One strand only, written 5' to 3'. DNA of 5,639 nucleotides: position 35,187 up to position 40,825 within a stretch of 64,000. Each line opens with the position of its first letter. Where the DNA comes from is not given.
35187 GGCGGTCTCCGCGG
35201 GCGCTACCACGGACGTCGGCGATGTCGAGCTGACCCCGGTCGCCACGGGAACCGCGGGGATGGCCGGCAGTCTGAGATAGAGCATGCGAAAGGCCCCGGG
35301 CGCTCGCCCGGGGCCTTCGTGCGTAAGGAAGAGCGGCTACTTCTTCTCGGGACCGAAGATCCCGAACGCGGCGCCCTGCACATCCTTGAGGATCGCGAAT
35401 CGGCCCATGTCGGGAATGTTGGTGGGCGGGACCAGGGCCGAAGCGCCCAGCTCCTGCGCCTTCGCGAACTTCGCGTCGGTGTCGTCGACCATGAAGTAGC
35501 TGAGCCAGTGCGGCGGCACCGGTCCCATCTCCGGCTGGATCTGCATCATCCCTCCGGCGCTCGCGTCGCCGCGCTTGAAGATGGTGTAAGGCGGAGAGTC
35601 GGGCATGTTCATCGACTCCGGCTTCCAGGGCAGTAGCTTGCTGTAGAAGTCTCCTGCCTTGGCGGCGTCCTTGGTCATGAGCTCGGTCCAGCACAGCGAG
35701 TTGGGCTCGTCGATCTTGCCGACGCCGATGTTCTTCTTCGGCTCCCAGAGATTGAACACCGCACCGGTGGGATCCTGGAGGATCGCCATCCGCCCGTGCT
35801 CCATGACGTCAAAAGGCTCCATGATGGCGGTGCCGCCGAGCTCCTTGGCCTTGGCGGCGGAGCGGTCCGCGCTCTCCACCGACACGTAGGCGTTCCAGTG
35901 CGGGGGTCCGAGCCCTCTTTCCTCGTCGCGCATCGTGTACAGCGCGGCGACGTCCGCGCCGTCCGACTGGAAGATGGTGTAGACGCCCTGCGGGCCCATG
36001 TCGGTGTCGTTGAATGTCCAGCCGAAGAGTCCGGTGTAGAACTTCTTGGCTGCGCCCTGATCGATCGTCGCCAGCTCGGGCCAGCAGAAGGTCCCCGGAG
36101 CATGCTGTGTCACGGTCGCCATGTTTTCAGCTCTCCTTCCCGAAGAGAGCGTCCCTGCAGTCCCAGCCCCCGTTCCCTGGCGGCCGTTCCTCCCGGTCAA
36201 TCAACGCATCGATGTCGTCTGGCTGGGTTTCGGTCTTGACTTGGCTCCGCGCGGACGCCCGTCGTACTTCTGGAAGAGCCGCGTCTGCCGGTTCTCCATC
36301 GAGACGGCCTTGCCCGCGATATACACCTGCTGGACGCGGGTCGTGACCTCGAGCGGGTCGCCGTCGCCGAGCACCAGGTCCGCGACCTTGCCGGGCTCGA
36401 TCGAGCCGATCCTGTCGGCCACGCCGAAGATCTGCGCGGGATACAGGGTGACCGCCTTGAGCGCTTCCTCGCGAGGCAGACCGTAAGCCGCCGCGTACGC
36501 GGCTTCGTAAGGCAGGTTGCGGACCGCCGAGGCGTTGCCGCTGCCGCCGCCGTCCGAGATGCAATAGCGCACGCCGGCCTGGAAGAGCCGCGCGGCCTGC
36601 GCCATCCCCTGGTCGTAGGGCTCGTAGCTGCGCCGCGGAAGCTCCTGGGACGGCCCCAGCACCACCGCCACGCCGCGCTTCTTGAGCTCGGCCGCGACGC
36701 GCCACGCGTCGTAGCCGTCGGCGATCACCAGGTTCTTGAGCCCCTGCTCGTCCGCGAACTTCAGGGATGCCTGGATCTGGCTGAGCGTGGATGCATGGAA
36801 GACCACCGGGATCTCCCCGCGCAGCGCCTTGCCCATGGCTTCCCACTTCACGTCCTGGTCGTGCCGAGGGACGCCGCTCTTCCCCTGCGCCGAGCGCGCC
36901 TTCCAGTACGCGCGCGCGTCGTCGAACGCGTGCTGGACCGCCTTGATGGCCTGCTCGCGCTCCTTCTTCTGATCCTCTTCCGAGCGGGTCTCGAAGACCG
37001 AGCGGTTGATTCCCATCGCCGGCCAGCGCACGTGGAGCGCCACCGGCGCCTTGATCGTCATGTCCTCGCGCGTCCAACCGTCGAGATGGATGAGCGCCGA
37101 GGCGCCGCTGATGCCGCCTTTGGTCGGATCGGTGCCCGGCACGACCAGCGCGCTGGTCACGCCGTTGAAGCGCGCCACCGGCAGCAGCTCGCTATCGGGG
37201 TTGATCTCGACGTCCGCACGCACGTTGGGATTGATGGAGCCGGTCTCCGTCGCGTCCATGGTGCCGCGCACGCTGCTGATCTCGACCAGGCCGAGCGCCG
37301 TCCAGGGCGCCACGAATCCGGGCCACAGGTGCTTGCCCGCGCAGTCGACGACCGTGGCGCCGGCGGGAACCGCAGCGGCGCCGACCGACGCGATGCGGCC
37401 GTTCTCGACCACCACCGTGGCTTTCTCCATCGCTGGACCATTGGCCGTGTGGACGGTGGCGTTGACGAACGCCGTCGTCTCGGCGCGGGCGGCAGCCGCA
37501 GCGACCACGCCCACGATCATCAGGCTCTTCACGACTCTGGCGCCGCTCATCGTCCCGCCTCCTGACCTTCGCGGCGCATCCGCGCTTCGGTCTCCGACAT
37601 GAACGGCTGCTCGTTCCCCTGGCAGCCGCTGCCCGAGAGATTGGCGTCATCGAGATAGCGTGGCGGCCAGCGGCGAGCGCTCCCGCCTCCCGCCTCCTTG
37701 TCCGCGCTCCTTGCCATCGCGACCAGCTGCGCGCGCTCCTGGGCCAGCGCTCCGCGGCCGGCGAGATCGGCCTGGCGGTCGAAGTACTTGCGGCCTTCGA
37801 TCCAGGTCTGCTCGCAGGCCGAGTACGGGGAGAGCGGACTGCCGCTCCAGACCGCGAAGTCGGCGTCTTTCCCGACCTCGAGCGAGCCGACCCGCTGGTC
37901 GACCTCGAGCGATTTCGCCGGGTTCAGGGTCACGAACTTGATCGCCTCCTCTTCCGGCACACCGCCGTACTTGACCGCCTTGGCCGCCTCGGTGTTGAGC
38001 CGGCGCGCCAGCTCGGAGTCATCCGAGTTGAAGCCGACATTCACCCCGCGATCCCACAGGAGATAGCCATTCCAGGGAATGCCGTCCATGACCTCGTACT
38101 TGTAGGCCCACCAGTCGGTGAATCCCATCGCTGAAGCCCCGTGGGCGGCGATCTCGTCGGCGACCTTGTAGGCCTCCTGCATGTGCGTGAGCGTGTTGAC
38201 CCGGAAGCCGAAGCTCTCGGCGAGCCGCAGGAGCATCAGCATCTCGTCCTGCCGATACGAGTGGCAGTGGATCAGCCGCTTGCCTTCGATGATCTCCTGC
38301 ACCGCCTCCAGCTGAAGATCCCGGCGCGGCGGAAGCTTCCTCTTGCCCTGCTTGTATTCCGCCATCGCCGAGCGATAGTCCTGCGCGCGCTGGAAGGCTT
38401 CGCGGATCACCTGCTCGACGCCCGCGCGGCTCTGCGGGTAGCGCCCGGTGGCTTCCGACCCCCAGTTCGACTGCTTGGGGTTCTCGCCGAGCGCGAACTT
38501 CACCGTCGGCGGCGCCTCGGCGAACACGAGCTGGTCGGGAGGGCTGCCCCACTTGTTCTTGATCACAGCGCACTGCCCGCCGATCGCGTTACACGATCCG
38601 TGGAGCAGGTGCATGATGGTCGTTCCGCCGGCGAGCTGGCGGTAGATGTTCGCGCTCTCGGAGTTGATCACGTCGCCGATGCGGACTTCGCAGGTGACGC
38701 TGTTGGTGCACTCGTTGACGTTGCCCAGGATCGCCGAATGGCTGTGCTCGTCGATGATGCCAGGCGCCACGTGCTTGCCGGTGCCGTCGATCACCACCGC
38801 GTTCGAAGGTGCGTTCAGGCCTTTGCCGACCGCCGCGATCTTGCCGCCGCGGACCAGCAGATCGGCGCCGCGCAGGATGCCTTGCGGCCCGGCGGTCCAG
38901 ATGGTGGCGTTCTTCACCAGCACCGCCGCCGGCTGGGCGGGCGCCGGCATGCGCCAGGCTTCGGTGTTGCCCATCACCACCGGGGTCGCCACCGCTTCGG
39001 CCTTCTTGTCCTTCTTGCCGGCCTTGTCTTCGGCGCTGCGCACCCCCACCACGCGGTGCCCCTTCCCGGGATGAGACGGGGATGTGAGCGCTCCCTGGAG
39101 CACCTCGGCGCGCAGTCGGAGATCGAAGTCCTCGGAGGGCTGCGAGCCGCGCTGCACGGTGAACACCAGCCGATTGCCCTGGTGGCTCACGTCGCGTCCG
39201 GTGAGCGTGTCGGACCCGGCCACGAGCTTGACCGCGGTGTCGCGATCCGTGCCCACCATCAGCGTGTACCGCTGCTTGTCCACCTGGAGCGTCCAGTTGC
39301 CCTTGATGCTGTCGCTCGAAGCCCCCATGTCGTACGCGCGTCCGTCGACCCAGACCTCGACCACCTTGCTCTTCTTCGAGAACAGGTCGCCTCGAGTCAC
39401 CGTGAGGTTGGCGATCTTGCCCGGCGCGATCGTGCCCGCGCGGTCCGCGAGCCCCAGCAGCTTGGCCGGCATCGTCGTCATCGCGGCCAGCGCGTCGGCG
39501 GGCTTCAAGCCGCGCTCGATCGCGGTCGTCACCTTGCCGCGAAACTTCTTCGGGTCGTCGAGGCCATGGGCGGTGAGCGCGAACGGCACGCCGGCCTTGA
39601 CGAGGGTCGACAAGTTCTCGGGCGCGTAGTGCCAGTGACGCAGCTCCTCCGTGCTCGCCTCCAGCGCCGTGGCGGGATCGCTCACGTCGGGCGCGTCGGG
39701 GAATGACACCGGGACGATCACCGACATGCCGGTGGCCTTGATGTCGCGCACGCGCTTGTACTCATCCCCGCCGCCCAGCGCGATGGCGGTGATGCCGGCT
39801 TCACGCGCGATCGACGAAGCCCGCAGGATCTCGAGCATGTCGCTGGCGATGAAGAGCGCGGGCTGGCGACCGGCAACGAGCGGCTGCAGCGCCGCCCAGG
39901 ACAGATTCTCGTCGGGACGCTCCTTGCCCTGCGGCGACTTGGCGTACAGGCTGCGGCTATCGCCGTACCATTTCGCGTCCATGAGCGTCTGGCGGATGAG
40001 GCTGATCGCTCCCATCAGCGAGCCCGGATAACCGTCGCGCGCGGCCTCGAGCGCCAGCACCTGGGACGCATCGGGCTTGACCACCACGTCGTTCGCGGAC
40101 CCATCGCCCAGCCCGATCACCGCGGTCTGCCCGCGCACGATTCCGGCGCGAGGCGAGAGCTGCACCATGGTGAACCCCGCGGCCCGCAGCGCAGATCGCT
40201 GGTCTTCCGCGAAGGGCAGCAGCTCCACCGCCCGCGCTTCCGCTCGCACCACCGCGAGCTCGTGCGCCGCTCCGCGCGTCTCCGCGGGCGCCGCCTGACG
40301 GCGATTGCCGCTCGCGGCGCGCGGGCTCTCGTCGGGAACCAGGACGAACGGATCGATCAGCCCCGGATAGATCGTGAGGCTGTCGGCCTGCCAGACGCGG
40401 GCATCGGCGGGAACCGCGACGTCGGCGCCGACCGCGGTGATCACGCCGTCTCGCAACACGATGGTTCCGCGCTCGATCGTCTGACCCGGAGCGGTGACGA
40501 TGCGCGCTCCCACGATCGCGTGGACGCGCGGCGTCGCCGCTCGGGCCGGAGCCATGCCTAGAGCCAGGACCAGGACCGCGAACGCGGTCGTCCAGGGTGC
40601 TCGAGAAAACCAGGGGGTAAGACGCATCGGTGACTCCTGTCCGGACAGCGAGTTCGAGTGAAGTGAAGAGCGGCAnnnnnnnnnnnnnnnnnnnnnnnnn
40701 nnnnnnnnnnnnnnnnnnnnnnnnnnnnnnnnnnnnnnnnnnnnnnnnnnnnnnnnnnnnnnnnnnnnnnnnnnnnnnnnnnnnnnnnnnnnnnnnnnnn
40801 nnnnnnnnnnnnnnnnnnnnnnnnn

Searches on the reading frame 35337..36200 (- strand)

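Call 69: search_protein_families(library=pfam, max_evalue=0.00001, proteins=[window:35337-36200:-])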
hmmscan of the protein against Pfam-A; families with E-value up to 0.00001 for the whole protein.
window:35337-36200:- (287 aa): 3 families
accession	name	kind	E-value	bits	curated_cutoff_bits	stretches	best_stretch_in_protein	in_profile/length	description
PF00903.31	Glyoxalase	-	5.4e-18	66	20.6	2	43-149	7-119/121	Glyoxalase/Bleomycin resistance protein/Dioxygenase superfamily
PF18029.7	Glyoxalase_6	-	1.2e-12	48.8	23.6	0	47-151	8-105/106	Glyoxalase-like domain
PF22677.2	Ble-like_N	-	1.8e-08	34.4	24.5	0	37-68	1-33/41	Bleomycin resistance protein-like N-terminal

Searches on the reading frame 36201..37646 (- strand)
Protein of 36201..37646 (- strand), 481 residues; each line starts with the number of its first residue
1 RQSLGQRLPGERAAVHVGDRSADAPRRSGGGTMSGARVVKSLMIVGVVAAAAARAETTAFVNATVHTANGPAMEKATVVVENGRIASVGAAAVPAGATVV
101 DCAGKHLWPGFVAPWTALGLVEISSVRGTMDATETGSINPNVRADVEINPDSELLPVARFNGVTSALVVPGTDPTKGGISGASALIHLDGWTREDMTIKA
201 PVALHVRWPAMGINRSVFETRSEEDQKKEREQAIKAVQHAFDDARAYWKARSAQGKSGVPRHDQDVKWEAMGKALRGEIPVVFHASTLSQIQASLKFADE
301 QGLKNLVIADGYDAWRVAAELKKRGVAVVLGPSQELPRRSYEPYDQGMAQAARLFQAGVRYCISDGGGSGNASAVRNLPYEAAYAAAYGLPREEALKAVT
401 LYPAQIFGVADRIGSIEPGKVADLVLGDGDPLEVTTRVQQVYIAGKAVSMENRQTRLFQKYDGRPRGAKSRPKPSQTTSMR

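Call 69: search_protein_families(library=pfam, max_evalue=0.00001, proteins=[window:36201-37646:-])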
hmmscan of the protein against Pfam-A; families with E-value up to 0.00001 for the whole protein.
window:36201-37646:- (481 aa): 2 families
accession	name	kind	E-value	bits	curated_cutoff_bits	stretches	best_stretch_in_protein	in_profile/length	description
PF01979.26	Amidohydro_1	-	2e-14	54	25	1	310-448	183-345/345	Amidohydrolase family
PF07969.17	Amidohydro_3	-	6.6e-13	49.4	29.7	1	385-448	402-471/472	Amidohydrolase family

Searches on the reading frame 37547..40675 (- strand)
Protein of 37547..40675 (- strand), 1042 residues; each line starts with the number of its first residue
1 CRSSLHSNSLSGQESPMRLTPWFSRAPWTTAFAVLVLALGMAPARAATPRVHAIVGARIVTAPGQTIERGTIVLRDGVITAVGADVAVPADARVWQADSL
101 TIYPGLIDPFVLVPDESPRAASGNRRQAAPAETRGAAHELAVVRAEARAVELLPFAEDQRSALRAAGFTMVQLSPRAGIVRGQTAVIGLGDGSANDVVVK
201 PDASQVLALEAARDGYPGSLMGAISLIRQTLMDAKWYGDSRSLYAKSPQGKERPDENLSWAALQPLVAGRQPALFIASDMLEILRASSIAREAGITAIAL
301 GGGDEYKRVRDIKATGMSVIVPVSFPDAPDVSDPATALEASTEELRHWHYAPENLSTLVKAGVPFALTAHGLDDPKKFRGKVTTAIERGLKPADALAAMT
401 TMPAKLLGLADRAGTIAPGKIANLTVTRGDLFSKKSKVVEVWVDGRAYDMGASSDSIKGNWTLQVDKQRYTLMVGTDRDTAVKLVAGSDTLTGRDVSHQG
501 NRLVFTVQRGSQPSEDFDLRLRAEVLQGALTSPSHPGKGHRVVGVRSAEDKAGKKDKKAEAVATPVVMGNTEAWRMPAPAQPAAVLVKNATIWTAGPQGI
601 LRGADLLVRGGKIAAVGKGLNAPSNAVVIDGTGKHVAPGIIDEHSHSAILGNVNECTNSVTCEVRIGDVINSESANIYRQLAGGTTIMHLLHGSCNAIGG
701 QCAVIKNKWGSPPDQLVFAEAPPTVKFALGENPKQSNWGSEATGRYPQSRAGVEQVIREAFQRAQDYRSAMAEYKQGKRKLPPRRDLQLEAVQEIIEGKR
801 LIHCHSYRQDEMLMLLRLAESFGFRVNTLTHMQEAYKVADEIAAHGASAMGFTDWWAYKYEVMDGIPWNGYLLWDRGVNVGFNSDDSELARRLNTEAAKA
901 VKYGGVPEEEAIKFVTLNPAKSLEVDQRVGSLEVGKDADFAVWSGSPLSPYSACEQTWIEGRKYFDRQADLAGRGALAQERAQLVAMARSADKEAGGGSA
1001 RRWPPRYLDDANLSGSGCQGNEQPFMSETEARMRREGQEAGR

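Call 71: search_protein_families(library=pfam, max_evalue=0.0001, proteins=[window:37547-40675:-])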
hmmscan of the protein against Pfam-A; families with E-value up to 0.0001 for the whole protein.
window:37547-40675:- (1042 aa): 2 families
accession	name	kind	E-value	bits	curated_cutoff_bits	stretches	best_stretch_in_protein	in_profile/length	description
PF01979.26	Amidohydro_1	-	7.8e-27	94.8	25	2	873-950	238-325/345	Amidohydrolase family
PF07969.17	Amidohydro_3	-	1.1e-25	91.5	29.7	2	376-446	393-469/472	Amidohydrolase family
